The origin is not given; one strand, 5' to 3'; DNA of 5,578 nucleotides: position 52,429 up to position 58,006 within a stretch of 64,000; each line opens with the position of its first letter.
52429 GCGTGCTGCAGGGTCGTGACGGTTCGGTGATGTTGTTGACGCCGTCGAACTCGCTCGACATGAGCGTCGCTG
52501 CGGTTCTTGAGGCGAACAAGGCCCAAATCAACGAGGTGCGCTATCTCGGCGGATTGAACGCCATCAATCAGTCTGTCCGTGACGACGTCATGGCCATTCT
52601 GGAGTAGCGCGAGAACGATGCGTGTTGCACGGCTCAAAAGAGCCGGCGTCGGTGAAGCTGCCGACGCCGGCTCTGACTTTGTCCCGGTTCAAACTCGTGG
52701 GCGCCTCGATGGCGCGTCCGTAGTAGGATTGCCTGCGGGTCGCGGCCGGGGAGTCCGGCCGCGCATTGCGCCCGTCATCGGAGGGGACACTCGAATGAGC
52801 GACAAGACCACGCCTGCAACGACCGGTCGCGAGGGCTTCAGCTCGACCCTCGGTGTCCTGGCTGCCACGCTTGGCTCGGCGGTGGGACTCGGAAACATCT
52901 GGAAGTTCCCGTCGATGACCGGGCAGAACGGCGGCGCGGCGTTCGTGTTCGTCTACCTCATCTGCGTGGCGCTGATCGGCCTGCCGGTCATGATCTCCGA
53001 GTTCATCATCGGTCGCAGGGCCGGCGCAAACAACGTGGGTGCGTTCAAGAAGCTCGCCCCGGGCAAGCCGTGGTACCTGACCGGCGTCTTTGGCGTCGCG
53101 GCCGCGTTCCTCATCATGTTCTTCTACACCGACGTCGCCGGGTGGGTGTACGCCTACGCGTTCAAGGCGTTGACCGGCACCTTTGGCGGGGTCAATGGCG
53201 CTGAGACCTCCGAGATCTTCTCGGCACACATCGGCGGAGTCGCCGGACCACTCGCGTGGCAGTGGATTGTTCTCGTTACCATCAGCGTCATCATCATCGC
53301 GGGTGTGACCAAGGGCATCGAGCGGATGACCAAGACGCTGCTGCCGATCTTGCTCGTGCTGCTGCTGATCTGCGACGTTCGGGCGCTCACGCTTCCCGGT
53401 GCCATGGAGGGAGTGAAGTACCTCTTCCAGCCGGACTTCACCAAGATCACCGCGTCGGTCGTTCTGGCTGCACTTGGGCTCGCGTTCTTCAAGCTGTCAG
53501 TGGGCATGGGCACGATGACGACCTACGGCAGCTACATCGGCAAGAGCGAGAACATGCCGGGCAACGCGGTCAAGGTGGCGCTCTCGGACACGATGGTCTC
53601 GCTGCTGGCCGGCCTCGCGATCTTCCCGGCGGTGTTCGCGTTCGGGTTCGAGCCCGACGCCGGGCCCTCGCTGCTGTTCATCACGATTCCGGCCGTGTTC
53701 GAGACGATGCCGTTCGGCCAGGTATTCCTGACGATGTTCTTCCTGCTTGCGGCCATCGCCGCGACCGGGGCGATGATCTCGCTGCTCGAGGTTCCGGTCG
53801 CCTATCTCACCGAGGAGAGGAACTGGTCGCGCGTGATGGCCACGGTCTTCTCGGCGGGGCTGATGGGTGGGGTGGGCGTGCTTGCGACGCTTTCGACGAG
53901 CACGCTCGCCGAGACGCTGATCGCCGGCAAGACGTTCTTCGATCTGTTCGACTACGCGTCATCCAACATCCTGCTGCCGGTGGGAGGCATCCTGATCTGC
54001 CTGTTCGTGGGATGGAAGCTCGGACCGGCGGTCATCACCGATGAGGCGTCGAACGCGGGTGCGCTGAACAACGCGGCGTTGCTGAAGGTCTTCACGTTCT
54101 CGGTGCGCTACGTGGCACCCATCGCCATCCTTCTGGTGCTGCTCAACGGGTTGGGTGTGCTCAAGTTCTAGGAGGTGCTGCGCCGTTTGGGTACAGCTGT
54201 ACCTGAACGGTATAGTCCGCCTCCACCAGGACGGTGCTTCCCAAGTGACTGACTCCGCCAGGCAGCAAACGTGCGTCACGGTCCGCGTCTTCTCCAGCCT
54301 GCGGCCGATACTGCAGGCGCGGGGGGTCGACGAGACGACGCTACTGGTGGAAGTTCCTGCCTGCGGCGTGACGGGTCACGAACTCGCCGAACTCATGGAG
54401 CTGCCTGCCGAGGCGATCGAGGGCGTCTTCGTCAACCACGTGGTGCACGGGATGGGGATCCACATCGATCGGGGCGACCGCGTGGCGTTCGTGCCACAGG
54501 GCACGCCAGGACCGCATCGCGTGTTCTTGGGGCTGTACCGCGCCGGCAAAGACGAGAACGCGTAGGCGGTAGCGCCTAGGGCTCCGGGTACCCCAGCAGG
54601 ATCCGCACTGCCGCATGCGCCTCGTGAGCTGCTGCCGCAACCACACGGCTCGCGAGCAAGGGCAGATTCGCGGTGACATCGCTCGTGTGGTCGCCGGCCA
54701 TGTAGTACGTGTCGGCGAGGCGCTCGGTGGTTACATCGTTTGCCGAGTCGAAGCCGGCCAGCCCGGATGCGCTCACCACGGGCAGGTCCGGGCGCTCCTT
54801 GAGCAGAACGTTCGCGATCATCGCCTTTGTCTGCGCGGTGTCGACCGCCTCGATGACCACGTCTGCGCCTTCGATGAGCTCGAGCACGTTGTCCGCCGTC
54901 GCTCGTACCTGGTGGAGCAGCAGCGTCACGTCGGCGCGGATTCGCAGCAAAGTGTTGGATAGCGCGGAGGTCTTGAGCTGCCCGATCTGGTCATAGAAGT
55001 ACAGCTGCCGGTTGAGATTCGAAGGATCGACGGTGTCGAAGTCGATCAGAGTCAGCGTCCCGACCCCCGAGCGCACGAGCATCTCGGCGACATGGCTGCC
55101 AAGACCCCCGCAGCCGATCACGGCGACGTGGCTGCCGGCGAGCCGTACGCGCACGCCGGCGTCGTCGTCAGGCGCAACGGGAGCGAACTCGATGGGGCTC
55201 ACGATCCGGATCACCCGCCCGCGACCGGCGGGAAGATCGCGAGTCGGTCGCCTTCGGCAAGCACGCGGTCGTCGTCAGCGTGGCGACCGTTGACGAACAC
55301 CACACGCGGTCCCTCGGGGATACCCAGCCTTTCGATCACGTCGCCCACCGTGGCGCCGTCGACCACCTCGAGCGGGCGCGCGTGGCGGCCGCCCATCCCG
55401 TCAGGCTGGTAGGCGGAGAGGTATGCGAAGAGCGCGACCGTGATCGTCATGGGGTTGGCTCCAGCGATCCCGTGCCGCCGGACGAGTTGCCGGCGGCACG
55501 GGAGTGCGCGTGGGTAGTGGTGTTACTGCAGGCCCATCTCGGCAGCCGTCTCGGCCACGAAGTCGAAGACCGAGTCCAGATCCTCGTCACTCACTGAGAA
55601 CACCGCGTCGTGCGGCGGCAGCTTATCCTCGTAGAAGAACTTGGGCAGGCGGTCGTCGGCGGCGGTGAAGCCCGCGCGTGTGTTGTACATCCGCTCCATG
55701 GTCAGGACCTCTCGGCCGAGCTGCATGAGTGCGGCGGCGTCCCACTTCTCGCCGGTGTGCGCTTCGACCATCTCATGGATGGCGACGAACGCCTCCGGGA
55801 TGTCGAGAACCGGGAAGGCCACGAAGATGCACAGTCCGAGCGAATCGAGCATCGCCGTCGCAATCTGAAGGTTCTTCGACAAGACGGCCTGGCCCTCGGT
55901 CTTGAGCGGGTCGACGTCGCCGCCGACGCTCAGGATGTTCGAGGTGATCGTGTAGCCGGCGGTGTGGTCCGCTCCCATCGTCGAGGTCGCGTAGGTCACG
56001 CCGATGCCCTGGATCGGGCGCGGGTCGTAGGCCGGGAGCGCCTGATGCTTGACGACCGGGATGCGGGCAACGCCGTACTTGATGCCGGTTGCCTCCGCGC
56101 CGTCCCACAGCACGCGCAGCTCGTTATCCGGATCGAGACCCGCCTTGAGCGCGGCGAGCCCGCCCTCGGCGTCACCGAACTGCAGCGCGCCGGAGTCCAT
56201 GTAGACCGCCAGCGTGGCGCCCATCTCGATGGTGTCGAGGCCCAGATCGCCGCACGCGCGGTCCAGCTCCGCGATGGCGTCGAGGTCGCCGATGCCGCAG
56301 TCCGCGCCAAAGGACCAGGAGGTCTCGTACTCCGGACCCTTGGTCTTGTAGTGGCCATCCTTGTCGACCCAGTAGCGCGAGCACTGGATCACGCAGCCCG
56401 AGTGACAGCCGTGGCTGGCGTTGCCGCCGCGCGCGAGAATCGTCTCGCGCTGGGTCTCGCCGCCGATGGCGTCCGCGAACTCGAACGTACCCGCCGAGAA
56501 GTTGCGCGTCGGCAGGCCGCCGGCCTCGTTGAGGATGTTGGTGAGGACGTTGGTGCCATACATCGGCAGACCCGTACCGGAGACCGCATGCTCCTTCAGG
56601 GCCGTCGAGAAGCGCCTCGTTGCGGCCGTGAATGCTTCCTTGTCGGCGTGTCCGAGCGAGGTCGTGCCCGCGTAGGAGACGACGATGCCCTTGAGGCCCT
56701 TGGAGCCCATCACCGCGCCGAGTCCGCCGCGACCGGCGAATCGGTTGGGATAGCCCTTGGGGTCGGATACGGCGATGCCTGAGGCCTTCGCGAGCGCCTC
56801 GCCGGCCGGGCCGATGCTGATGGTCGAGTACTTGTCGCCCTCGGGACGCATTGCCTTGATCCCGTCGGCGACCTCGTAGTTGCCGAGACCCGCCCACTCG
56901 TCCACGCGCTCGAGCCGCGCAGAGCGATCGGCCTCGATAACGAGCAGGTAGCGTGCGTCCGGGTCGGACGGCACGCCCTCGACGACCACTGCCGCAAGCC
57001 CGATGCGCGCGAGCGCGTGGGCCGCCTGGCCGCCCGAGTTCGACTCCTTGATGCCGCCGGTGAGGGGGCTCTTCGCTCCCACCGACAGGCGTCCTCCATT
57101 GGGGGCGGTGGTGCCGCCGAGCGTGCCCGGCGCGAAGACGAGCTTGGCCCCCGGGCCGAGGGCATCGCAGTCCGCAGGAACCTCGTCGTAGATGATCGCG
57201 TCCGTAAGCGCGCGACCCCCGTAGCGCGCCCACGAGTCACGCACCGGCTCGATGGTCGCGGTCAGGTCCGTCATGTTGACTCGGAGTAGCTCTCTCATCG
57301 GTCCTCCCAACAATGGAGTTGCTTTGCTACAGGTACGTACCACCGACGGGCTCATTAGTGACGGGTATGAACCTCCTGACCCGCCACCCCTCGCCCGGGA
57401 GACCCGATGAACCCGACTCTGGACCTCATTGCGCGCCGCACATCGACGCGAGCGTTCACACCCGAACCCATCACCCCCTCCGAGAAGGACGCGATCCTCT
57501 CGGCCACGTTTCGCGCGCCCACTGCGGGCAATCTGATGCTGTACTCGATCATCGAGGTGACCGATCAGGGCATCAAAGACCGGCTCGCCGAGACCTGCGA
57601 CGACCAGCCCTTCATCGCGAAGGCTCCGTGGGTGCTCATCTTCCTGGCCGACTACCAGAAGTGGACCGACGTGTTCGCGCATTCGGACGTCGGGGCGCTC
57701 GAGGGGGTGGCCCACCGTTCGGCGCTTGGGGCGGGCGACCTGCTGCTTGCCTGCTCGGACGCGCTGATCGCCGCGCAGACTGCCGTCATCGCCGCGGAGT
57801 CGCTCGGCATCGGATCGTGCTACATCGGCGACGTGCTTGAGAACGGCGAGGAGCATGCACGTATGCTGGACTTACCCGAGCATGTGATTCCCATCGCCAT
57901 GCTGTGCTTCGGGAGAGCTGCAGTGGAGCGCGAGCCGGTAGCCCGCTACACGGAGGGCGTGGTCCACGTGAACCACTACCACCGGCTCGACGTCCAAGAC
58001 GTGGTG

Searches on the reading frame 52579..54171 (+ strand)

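Call 54: search_protein_families(library=pfam, proteins=[window:52579-54171:+], max_evalue=0.00001)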
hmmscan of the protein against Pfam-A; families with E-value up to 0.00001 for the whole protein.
window:52579-54171:+ (530 aa): 1 family
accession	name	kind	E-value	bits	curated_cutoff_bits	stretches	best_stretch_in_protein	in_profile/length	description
PF00209.24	SNF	-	1.9e-47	162.7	27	2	222-523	173-479/524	Sodium:neurotransmitter symporter family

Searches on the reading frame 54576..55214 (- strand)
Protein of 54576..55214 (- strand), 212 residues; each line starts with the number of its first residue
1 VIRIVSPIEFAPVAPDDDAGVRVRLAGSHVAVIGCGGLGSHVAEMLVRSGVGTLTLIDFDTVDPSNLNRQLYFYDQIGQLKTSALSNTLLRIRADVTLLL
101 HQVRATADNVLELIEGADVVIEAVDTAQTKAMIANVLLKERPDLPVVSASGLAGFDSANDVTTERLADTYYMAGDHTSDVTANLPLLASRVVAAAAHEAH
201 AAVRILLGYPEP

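Call 101: search_protein_families(library=pfam, proteins=[window:54576-55214:-], max_evalue=0.001)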
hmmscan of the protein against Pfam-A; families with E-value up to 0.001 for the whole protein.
window:54576-55214:- (212 aa): 3 families
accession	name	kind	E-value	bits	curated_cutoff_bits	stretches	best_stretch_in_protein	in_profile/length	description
PF00899.27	ThiF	-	4.4e-35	121.4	28.1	1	23-209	16-205/238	ThiF family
PF02737.24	3HCDH_N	-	2.9e-05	24.5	22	1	29-130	1-93/180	3-hydroxyacyl-CoA dehydrogenase, NAD binding domain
PF02826.25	2-Hacid_dh_C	-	0.00094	19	25.1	0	23-54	32-63/178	D-isomer specific 2-hydroxyacid dehydrogenase, NAD binding domain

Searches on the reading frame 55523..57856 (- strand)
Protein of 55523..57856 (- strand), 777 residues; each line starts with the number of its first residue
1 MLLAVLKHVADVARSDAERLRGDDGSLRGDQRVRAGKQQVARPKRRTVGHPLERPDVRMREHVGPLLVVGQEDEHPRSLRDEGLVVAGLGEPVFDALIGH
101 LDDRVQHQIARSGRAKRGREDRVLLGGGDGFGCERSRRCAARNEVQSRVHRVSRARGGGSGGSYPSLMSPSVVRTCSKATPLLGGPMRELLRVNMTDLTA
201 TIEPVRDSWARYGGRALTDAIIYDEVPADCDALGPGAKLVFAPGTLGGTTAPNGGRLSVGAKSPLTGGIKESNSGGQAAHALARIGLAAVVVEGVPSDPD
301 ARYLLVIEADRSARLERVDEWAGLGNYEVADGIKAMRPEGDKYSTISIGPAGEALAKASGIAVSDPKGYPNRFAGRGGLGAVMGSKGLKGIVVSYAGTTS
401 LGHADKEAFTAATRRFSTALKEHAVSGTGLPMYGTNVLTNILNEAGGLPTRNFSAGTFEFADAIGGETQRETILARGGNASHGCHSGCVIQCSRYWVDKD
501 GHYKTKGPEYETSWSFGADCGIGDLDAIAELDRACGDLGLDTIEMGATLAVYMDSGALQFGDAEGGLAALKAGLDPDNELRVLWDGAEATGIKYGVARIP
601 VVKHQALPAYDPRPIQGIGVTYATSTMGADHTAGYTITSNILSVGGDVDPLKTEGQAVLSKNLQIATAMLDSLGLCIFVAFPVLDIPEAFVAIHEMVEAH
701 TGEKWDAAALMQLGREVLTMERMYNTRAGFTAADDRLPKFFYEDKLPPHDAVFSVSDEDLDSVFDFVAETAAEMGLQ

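Call 54: search_protein_families(library=pfam, proteins=[window:55523-57856:-], max_evalue=0.00001)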
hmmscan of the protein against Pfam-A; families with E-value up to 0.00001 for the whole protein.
window:55523-57856:- (777 aa): 2 families
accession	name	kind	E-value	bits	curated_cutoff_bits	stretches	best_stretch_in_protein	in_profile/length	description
PF01314.23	AFOR_C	-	6.1e-76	256.5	27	1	414-749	4-347/385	Aldehyde ferredoxin oxidoreductase, domains 2 & 3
PF02730.20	AFOR_N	-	4.4e-55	187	29.8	1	189-394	2-197/199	Aldehyde ferredoxin oxidoreductase, N-terminal domain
